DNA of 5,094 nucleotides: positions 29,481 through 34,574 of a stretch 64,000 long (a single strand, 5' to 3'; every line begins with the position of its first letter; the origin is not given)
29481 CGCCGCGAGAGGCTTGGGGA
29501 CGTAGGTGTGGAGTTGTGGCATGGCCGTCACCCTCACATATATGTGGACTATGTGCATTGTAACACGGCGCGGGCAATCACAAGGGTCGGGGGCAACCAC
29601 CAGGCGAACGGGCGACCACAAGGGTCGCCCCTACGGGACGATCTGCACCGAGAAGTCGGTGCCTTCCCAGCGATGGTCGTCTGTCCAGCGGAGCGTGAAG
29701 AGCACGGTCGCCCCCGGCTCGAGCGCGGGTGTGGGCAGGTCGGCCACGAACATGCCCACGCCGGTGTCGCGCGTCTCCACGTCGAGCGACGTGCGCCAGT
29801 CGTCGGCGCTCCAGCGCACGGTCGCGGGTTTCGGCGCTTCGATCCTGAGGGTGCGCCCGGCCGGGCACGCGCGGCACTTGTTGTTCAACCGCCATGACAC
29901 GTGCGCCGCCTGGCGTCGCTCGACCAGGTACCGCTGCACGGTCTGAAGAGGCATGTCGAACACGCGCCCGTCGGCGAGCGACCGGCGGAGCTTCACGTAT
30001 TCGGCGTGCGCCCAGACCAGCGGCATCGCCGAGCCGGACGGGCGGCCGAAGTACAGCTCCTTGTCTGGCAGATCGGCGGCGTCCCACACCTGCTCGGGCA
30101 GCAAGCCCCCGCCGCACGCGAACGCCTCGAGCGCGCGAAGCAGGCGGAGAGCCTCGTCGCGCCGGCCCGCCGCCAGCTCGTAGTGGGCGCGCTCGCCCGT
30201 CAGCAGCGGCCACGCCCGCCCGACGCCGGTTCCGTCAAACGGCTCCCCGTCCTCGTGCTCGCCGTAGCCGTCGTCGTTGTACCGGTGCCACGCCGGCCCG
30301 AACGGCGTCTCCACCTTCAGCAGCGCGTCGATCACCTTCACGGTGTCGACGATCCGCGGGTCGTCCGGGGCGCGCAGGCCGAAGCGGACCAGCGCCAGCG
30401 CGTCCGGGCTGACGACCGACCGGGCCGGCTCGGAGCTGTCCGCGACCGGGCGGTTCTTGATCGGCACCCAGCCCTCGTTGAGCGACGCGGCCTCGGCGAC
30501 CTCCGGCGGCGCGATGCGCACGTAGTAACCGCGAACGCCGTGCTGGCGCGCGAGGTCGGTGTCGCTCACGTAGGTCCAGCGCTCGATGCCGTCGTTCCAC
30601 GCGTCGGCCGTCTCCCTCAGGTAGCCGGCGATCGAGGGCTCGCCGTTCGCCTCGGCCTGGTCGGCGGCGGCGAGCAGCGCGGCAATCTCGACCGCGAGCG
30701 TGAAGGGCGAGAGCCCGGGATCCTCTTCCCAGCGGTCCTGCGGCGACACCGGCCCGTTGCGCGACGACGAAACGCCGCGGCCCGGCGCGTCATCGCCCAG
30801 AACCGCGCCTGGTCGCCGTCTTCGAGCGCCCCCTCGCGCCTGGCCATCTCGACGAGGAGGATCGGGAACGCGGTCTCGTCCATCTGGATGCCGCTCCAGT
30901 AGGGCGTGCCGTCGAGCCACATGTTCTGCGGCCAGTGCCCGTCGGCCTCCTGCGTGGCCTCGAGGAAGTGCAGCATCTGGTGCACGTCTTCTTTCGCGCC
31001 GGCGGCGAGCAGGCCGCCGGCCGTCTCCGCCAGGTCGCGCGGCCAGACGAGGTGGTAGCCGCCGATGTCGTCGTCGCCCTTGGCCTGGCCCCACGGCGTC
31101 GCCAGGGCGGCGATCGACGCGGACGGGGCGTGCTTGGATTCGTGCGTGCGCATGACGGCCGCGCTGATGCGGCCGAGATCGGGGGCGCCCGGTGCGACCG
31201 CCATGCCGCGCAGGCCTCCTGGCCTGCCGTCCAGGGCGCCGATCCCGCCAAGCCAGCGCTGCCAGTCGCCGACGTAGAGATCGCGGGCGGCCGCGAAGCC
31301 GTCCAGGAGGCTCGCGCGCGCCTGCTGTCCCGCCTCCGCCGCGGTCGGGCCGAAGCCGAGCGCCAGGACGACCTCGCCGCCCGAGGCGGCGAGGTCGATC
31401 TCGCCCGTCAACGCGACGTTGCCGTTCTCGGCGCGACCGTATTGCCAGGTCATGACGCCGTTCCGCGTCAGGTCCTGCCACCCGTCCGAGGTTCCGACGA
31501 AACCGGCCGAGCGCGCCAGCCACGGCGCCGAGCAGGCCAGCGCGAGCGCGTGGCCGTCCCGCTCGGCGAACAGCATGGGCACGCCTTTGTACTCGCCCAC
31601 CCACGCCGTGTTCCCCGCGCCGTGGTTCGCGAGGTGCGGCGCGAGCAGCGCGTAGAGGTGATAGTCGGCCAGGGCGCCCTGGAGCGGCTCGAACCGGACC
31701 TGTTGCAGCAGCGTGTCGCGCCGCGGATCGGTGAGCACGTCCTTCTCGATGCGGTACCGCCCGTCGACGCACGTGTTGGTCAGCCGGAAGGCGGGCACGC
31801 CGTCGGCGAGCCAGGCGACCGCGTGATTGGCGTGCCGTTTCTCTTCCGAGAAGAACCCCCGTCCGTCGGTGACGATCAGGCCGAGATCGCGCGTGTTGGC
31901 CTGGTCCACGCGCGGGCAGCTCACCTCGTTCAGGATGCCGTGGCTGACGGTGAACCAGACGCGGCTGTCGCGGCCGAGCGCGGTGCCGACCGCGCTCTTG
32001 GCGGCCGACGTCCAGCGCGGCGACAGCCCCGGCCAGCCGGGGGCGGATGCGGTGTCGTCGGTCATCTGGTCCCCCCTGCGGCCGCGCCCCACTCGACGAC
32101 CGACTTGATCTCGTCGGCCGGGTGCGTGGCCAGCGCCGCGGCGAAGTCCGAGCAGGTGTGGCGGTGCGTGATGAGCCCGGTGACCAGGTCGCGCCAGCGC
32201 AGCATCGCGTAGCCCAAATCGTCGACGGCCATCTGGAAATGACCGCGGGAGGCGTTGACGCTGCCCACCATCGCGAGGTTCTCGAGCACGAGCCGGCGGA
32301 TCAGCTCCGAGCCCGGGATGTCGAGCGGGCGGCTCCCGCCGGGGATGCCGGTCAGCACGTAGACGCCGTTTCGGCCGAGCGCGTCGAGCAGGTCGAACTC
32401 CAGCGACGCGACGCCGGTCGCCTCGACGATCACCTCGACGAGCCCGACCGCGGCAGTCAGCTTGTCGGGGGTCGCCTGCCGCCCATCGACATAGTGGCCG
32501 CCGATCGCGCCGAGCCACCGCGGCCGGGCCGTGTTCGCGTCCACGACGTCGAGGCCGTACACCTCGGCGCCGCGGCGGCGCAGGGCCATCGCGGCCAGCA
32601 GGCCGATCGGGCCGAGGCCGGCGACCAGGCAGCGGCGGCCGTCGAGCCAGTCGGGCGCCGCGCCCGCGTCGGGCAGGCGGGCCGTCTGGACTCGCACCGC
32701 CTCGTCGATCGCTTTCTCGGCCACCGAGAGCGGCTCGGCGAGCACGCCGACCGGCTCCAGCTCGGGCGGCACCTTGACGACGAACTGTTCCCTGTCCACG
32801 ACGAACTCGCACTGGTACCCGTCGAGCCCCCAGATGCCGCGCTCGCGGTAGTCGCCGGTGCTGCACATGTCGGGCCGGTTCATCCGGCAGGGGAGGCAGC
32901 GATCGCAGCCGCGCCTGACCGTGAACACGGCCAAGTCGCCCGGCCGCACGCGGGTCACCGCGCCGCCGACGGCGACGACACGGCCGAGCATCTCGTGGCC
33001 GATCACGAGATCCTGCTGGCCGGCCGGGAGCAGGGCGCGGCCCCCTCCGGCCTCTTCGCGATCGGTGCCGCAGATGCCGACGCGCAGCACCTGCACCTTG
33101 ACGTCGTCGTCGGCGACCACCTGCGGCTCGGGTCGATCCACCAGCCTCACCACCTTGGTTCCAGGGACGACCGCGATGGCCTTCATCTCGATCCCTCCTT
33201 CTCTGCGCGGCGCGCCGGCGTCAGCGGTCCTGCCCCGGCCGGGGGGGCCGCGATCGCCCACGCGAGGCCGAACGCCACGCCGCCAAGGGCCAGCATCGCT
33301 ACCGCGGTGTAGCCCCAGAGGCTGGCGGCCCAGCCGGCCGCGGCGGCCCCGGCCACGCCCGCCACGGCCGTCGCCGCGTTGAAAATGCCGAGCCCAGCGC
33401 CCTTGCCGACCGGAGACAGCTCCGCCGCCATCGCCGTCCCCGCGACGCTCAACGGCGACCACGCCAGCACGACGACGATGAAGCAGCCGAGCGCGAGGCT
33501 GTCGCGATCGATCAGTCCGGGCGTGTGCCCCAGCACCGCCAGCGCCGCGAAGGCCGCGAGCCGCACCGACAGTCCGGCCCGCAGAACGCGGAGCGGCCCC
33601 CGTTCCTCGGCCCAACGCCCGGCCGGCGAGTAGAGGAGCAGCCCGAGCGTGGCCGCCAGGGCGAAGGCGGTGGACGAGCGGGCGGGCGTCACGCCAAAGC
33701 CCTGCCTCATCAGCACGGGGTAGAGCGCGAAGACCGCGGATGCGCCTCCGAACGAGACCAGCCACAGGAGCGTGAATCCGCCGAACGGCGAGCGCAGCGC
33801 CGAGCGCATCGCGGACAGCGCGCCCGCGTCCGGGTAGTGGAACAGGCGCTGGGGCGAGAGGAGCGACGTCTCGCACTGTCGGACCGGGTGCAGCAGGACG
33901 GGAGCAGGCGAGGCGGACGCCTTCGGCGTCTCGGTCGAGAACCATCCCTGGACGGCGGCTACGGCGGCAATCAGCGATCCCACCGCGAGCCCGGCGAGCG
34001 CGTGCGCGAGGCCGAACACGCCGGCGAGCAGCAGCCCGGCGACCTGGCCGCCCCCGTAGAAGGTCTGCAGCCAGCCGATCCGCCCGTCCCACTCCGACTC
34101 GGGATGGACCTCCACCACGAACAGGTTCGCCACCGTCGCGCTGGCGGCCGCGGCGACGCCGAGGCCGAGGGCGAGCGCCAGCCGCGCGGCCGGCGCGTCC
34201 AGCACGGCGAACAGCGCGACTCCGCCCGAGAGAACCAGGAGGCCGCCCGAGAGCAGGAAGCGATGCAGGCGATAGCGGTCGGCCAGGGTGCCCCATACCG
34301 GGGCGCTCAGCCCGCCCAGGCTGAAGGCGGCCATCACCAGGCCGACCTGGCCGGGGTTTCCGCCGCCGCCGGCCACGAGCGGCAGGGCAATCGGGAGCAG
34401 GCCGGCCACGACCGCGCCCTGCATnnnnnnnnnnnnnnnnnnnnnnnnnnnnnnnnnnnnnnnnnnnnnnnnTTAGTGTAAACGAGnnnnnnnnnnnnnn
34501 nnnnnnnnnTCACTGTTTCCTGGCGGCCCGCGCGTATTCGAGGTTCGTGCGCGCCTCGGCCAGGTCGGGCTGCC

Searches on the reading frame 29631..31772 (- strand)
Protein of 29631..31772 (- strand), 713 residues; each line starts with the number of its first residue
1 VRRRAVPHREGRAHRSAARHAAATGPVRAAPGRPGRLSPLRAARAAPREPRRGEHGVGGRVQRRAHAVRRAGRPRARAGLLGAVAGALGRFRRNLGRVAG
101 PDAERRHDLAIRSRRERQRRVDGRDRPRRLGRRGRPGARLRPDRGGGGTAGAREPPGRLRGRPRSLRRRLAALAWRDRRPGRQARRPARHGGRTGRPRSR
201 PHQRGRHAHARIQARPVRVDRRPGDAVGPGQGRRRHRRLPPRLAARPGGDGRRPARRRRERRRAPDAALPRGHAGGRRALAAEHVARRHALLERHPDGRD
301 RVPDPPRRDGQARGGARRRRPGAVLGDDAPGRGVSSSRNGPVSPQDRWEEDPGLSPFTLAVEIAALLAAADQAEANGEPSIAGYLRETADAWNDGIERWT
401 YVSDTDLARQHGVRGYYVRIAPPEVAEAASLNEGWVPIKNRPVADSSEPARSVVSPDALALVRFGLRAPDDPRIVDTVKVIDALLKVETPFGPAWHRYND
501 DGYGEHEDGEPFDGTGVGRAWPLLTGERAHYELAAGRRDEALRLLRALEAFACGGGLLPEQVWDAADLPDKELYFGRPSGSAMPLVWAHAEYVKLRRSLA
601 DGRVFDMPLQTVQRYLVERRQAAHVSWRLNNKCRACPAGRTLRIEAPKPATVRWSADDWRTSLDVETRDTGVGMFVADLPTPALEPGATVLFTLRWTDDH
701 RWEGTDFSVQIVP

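Call 43: search_protein_families(library=pfam, proteins=[window:29631-31772:-], max_evalue=0.00001)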
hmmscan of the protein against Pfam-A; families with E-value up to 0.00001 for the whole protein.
window:29631-31772:- (713 aa): 1 family
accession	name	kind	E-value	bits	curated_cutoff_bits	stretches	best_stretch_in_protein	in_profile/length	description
PF00723.27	Glyco_hydro_15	-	5.1e-16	59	22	1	343-595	166-425/427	Glycosyl hydrolases family 15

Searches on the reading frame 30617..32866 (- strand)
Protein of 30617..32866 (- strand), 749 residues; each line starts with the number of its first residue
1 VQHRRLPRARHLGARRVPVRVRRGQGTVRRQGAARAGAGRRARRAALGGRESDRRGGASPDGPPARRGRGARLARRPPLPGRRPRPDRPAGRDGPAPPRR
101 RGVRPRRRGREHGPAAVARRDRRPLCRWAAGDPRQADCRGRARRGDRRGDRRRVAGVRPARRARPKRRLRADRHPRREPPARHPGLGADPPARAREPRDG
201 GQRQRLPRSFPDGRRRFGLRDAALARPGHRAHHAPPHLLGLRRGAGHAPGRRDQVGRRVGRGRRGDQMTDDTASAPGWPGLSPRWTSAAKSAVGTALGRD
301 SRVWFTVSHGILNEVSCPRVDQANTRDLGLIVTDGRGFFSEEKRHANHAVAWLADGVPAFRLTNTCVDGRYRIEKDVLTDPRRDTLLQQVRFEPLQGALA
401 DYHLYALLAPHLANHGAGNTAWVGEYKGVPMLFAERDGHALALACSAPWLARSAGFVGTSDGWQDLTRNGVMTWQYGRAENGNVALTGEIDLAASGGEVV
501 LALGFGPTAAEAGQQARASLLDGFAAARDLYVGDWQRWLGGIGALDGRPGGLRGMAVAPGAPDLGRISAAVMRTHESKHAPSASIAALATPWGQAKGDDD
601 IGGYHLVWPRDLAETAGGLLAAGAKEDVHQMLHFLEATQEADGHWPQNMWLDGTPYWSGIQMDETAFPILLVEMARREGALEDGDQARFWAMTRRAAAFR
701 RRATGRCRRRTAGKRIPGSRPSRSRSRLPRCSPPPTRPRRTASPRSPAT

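Call 43: search_protein_families(library=pfam, proteins=[window:30617-32866:-], max_evalue=0.00001)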
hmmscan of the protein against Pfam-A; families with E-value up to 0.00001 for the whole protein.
window:30617-32866:- (749 aa): 1 family
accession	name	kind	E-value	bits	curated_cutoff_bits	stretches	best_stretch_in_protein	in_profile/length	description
PF09137.17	Glucodextran_N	-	6.5e-102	341.1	24.1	1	275-539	1-262/263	Glucodextranase, domain N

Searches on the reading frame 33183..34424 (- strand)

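Call 43: search_protein_families(library=pfam, proteins=[window:33183-34424:-], max_evalue=0.00001)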
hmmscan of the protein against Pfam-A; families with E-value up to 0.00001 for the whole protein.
window:33183-34424:- (413 aa): 1 family
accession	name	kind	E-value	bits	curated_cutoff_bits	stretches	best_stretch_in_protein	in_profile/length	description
PF07690.21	MFS_1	-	6.7e-29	101.3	33.4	2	8-306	13-292/347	Major Facilitator Superfamily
